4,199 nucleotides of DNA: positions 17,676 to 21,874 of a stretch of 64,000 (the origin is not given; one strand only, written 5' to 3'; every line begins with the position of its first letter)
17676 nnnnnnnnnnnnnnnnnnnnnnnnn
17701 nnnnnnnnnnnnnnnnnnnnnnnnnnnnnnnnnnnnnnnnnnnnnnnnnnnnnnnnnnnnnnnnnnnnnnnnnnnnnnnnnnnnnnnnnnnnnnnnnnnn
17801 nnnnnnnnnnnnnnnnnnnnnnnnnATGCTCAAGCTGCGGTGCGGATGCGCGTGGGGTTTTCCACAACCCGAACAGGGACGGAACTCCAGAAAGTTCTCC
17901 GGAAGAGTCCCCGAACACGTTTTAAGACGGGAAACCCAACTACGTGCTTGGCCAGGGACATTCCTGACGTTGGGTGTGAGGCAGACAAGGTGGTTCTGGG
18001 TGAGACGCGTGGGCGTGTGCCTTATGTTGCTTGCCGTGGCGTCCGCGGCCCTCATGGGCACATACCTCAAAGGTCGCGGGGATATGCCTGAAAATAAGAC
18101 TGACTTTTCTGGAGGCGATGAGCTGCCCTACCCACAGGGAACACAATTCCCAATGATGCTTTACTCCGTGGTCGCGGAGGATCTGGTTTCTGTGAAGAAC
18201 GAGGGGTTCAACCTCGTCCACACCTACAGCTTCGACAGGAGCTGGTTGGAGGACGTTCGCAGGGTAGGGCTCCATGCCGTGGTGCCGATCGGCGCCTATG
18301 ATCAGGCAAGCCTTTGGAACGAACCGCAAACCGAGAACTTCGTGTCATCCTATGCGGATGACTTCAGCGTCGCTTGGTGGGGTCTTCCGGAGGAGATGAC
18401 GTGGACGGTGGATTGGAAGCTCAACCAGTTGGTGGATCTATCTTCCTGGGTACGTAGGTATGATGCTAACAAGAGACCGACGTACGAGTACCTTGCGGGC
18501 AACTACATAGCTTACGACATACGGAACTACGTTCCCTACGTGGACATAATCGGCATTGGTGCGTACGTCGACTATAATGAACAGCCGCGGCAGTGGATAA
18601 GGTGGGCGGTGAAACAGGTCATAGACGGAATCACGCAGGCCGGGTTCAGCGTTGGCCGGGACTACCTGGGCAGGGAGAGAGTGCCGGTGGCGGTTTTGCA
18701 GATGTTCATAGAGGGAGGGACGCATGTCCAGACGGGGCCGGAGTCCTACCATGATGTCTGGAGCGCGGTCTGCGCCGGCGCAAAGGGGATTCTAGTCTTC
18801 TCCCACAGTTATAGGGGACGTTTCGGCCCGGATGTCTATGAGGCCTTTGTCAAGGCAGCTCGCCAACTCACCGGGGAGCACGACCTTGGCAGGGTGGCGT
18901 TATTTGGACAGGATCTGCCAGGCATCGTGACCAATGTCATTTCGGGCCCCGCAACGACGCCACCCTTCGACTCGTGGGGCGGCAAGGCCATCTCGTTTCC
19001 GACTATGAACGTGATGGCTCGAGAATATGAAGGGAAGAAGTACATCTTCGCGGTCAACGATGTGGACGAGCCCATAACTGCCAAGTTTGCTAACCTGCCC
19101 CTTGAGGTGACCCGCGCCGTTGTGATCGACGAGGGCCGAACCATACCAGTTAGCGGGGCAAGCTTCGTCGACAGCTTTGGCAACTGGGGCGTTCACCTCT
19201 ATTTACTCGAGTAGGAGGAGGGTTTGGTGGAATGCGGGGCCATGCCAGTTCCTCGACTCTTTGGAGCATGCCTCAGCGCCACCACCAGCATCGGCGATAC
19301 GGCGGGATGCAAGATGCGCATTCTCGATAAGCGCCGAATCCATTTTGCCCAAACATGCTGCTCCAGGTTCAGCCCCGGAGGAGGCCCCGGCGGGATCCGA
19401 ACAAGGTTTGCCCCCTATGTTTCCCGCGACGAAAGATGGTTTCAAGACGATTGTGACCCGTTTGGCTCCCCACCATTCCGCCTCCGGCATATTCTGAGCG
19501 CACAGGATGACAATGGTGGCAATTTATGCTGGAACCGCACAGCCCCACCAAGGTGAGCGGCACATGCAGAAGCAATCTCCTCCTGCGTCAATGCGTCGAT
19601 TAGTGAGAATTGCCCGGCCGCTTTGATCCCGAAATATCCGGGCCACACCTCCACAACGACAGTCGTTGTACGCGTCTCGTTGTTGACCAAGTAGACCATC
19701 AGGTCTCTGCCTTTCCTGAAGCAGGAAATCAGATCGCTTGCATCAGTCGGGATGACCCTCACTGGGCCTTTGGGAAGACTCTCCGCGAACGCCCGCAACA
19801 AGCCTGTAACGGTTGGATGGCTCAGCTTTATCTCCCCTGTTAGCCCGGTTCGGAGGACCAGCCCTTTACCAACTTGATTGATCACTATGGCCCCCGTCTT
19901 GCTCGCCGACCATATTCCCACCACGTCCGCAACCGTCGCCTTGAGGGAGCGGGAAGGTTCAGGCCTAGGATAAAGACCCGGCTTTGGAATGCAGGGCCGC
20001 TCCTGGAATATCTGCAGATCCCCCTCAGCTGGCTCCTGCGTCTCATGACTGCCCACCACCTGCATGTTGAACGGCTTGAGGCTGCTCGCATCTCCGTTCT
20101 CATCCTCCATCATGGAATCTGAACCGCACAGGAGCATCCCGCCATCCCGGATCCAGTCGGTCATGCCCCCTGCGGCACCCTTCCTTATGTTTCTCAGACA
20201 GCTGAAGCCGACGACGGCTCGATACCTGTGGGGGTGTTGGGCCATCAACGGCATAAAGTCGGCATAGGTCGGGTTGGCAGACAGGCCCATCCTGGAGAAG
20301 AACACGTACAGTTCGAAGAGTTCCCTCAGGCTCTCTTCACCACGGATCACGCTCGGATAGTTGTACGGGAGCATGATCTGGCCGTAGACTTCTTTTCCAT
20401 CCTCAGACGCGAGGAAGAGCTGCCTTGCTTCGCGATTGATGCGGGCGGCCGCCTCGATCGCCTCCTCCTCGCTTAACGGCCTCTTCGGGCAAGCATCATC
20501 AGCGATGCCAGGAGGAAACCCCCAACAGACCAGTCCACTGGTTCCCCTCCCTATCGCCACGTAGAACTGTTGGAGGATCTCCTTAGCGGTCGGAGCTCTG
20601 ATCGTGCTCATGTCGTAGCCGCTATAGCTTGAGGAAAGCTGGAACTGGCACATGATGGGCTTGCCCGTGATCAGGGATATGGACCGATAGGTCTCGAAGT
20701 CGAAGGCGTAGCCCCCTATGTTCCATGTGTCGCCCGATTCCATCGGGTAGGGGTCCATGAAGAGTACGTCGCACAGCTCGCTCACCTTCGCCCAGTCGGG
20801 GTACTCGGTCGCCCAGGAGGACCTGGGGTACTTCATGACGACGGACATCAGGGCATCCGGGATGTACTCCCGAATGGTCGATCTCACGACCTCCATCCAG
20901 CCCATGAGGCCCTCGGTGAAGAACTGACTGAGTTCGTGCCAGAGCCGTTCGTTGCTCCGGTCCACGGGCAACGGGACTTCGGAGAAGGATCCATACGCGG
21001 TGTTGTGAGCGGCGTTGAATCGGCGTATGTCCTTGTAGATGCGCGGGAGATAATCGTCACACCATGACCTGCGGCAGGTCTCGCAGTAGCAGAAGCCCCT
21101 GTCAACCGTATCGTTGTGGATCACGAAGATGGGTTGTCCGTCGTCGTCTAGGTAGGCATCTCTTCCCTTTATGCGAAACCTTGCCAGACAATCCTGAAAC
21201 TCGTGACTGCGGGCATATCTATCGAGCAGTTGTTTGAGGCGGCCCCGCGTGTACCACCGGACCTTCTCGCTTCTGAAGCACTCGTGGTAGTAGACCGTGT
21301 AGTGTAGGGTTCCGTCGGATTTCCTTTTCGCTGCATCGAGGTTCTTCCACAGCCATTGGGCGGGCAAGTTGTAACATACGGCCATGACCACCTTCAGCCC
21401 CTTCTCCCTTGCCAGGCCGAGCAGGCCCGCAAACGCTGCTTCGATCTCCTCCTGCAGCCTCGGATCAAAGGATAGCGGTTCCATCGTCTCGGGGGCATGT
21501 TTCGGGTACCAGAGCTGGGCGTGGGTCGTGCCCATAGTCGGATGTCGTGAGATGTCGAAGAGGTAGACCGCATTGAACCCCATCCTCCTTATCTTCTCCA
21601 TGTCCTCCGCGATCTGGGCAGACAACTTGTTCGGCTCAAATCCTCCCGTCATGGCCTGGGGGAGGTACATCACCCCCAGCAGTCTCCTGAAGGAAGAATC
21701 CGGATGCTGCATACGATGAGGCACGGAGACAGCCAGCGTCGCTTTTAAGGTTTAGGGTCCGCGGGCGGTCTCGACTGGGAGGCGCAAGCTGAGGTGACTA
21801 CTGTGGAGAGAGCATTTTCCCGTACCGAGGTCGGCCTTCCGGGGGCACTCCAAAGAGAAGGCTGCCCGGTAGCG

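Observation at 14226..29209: Run of large, unassigned glycoside-hydrolase-like proteins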

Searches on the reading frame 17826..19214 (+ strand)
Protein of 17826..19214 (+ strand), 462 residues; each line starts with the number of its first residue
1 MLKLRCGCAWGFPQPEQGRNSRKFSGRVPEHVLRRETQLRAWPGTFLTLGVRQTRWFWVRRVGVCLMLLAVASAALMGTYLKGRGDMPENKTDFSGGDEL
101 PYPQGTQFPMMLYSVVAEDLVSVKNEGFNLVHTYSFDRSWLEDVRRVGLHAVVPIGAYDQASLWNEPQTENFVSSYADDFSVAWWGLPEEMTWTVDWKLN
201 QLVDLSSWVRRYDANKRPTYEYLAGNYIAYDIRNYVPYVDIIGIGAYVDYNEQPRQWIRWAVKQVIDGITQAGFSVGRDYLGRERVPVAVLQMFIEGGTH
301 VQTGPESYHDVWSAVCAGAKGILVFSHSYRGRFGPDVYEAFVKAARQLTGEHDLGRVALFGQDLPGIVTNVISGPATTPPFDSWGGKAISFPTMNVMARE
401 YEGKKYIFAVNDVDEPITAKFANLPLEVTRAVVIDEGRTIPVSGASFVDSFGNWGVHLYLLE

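Call 3: search_protein_families(library=pfam, proteins=[window:17826-19214:+], max_evalue=0.01)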
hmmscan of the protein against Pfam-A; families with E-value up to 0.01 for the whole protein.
window:17826-19214:+ (462 aa): 0 families

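Call 8: search_protein_families(library=ncbifam, proteins=[window:17826-19214:+], max_evalue=0.01)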
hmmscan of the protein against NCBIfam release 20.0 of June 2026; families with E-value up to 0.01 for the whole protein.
window:17826-19214:+ (462 aa): 0 families

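Call 15: search_solved_structures(query=window:17826-19214:+, max_evalue=1)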
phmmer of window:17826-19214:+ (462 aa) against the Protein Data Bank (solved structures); distinct sequences matched with E-value up to 1: 0.

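Call 38: search_protein_representatives(protein=window:18003-19214:+)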
Query: 403 residues. Proteins with E-value up to 0.001 (for the whole library): 578; up to 1e-10: 278; up to 1e-30: 76. The best 150 are listed.
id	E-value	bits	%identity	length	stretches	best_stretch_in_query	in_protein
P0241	2.5e-206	701.7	74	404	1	1-403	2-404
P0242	4.4e-66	239.7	37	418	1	42-402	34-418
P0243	8.3e-66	238.8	35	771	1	23-401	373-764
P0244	2.0e-64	234.2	36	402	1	38-402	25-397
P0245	2.3e-63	230.8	34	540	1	44-402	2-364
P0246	3.0e-63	230.4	34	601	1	38-400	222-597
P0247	8.2e-63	228.9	38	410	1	42-402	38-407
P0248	3.8e-62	226.8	35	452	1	40-402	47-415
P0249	1.3e-60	221.7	36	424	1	38-400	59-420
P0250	1.0e-59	218.7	35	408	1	42-400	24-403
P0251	1.5e-58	214.9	34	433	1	33-399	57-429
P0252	8.7e-58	212.4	34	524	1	40-401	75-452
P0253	4.1e-57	210.2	36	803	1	57-401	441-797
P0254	1.3e-56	208.6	34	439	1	39-399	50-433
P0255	2.6e-56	207.5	33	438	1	21-367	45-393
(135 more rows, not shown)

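Call 41: search_solved_structures(query=A3, max_evalue=1)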
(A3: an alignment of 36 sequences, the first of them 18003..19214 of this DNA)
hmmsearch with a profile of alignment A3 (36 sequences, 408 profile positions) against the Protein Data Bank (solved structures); distinct sequences matched with E-value up to 1: 51.
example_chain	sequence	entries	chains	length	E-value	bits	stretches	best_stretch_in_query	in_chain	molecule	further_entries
9oro_A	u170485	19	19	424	2e-09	40.2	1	52-191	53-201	Glycoside hydrolase family 158 | GH158(Pro)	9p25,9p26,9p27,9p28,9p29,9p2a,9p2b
6pal_A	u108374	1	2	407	5.4e-06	28.9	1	57-190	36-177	Uncharacterized protein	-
7kgz_A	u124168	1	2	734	2.6e-05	26.6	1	46-162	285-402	Beta-glucuronidase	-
6xxw_A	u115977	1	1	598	9.1e-05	24.8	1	101-193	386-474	Beta-glucuronidase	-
8e72_A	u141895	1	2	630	0.00032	23.1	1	33-161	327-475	Glycosyl hydrolase family 2, TIM barrel domain protein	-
8dhv_A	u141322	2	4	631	0.00032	23.1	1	33-161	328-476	Glycosyl hydrolase family 2, TIM barrel domain protein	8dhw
6bo6_A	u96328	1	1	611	0.00047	22.5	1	35-167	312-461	Glycoside Hydrolase Family 2 candidate b-glucuronidase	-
6d4o_A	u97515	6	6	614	0.00047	22.5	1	35-167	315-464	Beta-glucuronidase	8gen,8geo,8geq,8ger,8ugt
6bjq_A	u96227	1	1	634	0.0005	22.4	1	35-167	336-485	Glycoside Hydrolase Family 2 candidate b-glucuronidase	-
6bjw_A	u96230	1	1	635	0.0005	22.4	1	35-167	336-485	Glycoside Hydrolase Family 2 candidate b-glucuronidase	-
4jkk_A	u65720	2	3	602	0.00066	22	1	78-162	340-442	Beta-glucuronidase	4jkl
1bhg_A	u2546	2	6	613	0.00076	21.8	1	75-193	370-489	BETA-GLUCURONIDASE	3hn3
7kgy_A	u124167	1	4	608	0.003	19.8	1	101-173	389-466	Beta-glucuronidase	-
4jkm_A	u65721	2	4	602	0.0046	19.2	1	101-162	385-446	Beta-glucuronidase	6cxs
6ed2_A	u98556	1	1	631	0.0058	18.9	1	101-161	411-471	Glycosyl hydrolase family 2, TIM barrel domain protein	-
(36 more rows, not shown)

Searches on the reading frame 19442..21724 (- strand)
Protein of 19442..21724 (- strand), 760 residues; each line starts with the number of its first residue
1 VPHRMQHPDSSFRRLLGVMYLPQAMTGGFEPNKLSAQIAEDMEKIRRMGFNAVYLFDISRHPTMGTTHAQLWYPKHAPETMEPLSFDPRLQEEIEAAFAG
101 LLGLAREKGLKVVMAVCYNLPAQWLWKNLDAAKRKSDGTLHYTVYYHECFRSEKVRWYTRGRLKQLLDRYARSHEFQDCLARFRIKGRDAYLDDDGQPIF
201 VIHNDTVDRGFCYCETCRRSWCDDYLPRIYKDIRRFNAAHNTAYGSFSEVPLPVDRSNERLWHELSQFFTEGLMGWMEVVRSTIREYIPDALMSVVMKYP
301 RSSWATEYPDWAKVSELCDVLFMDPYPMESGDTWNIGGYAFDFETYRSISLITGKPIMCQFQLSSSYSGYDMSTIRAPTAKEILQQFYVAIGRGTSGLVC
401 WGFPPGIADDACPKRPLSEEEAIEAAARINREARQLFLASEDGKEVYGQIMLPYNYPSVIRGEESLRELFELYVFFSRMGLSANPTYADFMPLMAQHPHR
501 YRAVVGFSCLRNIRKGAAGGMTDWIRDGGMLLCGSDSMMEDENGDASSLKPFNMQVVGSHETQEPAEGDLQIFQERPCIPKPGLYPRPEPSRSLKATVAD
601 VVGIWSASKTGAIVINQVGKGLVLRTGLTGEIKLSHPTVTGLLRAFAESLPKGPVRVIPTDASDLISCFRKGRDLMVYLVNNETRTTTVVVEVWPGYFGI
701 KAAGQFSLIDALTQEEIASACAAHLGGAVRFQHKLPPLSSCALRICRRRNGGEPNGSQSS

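Call 3: search_protein_families(library=pfam, proteins=[window:19442-21724:-], max_evalue=0.01)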
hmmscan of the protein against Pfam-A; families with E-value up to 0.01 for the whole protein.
window:19442-21724:- (760 aa): 1 family
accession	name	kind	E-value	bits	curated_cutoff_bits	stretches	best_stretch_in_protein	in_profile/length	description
PF02449.21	Glyco_hydro_42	-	9.1e-14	52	21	1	100-396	51-330/376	Beta-galactosidase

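Call 8: search_protein_families(library=ncbifam, proteins=[window:19442-21724:-], max_evalue=0.01)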
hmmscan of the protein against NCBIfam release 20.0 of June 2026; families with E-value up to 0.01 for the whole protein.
window:19442-21724:- (760 aa): 0 families

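Call 14: search_solved_structures(query=window:19442-21724:-, max_evalue=1)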
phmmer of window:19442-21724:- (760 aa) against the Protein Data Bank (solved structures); distinct sequences matched with E-value up to 1: 1.
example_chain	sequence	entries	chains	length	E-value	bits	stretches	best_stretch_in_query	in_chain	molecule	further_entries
3tts_A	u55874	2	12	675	0.63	11.6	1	195-332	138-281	Beta-galactosidase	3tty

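Call 77: search_solved_structures(query=window:19442-21673:-, max_evalue=10, show_alignments=3)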
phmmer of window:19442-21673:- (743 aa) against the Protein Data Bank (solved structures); distinct sequences matched with E-value up to 10: 1.
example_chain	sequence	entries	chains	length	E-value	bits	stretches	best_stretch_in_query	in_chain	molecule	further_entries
3tts_A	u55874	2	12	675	0.6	11.7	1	178-315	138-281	Beta-galactosidase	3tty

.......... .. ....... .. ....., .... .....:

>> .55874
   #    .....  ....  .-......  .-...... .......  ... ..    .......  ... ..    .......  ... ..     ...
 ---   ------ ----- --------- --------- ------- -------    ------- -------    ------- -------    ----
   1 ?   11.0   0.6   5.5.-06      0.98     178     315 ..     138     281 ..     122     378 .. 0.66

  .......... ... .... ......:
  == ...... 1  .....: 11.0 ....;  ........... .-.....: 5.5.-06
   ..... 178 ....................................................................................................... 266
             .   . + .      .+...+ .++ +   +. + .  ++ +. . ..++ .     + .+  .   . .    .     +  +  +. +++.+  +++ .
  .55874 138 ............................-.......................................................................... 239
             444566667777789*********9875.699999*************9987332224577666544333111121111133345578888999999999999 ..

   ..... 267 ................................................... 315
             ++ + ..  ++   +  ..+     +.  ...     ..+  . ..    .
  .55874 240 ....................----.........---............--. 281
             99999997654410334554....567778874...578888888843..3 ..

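Call 80: find_related_loci(query=window:19442-21673:-, collection=metagenome_contigs, flank=3000)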
Query window:19442-21673:- (743 aa) in metagenome_contigs; peptide patterns used: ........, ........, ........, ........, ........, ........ (x = any residue, [..] = any of these).
31 stretches matched a pattern; 5 encode a relative of the query (tblastn E <= 1e-3); 5 distinct loci.
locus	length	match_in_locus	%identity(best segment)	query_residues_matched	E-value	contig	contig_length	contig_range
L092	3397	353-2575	71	1-741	0e+0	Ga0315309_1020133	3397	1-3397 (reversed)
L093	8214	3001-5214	69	1-738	0e+0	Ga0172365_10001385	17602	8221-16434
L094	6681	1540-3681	54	17-728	0e+0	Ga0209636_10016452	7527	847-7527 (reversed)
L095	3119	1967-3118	78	1-384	0e+0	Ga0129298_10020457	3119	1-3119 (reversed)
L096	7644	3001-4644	52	1-552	0e+0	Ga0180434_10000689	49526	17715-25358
